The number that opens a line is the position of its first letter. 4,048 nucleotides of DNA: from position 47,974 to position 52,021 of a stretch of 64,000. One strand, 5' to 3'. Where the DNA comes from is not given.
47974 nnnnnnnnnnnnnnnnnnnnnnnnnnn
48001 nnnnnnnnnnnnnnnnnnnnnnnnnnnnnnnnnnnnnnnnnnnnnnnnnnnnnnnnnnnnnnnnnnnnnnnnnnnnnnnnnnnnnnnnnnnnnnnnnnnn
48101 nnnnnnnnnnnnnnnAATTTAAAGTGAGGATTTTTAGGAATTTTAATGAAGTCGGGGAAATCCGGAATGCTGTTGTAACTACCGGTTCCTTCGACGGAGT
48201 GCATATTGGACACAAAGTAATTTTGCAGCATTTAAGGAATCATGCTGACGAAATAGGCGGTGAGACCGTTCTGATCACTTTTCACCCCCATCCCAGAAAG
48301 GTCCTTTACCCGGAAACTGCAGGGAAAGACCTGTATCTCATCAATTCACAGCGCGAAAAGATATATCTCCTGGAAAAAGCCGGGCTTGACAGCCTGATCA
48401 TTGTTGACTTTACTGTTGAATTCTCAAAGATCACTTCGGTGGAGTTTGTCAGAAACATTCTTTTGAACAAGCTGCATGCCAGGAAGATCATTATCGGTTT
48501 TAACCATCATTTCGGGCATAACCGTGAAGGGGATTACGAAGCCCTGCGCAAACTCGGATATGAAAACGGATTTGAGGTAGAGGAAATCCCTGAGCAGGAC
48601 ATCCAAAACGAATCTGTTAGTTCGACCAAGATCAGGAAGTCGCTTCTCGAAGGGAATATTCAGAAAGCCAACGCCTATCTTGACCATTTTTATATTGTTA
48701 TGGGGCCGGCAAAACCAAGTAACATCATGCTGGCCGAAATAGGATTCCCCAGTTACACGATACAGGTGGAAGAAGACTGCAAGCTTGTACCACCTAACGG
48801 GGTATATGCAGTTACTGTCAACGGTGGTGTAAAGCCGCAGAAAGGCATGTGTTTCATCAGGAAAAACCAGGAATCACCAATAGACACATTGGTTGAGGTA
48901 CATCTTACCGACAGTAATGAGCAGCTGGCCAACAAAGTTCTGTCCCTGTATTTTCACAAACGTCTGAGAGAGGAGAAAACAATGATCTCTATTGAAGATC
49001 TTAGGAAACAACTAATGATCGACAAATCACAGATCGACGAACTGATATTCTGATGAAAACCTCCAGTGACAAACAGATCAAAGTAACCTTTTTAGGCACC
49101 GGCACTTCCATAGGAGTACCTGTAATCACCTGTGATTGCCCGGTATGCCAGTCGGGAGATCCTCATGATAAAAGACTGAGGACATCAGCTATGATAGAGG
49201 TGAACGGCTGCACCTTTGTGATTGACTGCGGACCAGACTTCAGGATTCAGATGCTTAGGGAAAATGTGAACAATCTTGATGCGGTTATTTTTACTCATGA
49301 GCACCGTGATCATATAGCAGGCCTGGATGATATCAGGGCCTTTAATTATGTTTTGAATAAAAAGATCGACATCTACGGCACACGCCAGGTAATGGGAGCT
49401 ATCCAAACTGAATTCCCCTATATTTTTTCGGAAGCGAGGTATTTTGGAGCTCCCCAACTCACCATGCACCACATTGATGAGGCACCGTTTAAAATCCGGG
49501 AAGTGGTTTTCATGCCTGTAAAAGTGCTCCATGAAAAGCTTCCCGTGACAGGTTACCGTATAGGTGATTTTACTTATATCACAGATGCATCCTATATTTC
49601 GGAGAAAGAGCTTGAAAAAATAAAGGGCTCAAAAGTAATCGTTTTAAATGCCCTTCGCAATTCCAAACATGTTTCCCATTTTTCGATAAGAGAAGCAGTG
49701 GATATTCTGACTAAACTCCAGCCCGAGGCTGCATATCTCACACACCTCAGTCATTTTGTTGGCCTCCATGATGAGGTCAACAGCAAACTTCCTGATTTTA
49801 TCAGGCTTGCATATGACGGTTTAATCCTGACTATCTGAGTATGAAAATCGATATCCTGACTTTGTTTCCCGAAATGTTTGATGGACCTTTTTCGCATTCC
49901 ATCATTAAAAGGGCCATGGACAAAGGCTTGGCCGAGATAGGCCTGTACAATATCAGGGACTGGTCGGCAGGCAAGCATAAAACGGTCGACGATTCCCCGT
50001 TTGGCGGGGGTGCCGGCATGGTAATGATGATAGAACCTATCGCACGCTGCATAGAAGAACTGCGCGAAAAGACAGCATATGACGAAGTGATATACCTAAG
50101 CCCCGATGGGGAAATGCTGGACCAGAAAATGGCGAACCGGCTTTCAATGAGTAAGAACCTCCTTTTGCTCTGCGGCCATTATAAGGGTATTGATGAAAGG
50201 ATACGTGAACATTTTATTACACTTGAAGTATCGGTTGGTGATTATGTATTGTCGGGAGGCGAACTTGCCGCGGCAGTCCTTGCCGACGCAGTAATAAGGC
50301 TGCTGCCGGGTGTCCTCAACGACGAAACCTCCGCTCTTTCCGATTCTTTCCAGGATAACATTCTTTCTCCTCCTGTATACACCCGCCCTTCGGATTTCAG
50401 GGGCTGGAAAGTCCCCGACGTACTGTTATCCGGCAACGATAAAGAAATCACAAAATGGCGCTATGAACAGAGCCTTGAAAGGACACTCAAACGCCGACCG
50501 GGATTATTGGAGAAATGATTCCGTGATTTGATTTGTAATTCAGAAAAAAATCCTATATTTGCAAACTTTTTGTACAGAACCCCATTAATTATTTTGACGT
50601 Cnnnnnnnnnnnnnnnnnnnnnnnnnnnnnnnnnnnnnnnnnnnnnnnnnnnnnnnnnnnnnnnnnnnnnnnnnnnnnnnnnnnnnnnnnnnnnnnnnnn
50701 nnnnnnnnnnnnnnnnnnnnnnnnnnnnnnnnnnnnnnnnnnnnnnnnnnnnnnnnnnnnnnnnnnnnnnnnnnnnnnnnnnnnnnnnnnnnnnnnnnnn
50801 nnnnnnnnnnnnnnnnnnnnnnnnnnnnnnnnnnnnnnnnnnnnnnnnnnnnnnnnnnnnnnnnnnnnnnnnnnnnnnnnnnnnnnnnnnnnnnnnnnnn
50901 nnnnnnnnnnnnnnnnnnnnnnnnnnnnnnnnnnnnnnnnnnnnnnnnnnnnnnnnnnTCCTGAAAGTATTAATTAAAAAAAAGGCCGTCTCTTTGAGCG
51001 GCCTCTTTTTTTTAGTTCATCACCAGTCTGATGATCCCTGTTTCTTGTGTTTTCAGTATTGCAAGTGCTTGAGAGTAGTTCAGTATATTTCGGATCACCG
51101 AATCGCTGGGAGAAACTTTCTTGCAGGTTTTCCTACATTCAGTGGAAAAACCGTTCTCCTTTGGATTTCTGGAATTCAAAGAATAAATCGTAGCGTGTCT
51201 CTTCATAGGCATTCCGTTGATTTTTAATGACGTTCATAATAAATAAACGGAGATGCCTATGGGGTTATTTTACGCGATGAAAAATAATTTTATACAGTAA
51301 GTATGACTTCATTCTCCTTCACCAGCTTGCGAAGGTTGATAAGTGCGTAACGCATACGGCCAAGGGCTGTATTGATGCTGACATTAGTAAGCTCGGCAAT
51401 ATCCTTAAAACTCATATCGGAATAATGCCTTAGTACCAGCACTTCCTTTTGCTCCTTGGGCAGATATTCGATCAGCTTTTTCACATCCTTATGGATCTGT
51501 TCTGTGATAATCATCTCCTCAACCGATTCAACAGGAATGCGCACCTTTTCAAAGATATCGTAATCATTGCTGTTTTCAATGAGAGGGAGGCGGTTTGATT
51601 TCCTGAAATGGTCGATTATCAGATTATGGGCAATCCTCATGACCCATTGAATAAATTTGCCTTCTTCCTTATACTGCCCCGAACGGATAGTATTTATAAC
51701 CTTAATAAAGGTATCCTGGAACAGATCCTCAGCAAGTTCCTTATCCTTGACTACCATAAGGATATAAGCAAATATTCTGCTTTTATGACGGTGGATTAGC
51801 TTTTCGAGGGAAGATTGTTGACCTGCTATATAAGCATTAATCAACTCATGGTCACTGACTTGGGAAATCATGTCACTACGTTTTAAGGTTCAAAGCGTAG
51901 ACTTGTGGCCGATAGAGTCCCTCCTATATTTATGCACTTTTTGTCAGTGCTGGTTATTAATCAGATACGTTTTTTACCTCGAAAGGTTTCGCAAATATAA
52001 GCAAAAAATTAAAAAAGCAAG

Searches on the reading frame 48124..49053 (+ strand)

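Call 47: search_protein_families(library=pfam, proteins=[window:48124-49053:+], max_evalue=0.00001)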
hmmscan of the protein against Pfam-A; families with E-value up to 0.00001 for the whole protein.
window:48124-49053:+ (309 aa): 3 families
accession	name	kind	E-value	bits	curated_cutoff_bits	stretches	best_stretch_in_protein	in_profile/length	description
PF06574.18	FAD_syn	-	1.3e-47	162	27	1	14-169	6-158/158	FAD synthetase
PF01687.23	Flavokinase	-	2.9e-17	63.5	19.6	1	204-306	19-122/124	Riboflavin kinase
PF01467.32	CTP_transf_like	-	6.8e-06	26.8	21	0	19-172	2-132/133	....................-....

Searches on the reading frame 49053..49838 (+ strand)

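Call 47: search_protein_families(library=pfam, proteins=[window:49053-49838:+], max_evalue=0.00001)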
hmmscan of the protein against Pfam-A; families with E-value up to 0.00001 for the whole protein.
window:49053-49838:+ (261 aa): 2 families
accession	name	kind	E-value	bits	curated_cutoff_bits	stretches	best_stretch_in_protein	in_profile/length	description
PF12706.13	Lactamase_B_2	-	4.1e-36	124.9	27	1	55-231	3-199/200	Beta-lactamase superfamily domain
PF00753.33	Lactamase_B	-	9.1e-12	45.8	22.7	1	44-231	7-196/196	Metallo-beta-lactamase superfamily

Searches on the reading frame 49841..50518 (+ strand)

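Call 47: search_protein_families(library=pfam, proteins=[window:49841-50518:+], max_evalue=0.00001)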
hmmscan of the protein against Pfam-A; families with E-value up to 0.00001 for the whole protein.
window:49841-50518:+ (225 aa): 1 family
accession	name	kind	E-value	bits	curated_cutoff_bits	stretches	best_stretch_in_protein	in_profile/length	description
PF01746.26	tRNA_m1G_MT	-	2.5e-58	197.5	27.3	1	23-220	2-195/195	tRNA (Guanine-1)-methyltransferase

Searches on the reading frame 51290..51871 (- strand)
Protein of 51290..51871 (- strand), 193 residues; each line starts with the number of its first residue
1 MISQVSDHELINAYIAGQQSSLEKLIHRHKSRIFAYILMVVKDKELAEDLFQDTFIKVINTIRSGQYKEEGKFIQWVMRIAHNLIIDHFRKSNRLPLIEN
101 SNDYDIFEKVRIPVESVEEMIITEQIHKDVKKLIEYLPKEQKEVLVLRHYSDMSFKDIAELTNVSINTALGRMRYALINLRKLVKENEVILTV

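Call 47: search_protein_families(library=pfam, proteins=[window:51290-51871:-], max_evalue=0.00001)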
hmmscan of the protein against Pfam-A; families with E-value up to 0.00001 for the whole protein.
window:51290-51871:- (193 aa): 3 families
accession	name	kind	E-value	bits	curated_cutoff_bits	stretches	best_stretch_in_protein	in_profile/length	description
PF04542.20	Sigma70_r2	-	1.6e-14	53.8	24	1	25-94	1-70/71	Sigma-70 region 2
PF08281.18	Sigma70_r4_2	-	7.9e-11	41.9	25.7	1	130-168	4-42/54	Sigma-70, region 4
PF04545.22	Sigma70_r4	-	2.6e-07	30.5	24.1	1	135-182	3-50/50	Sigma-70, region 4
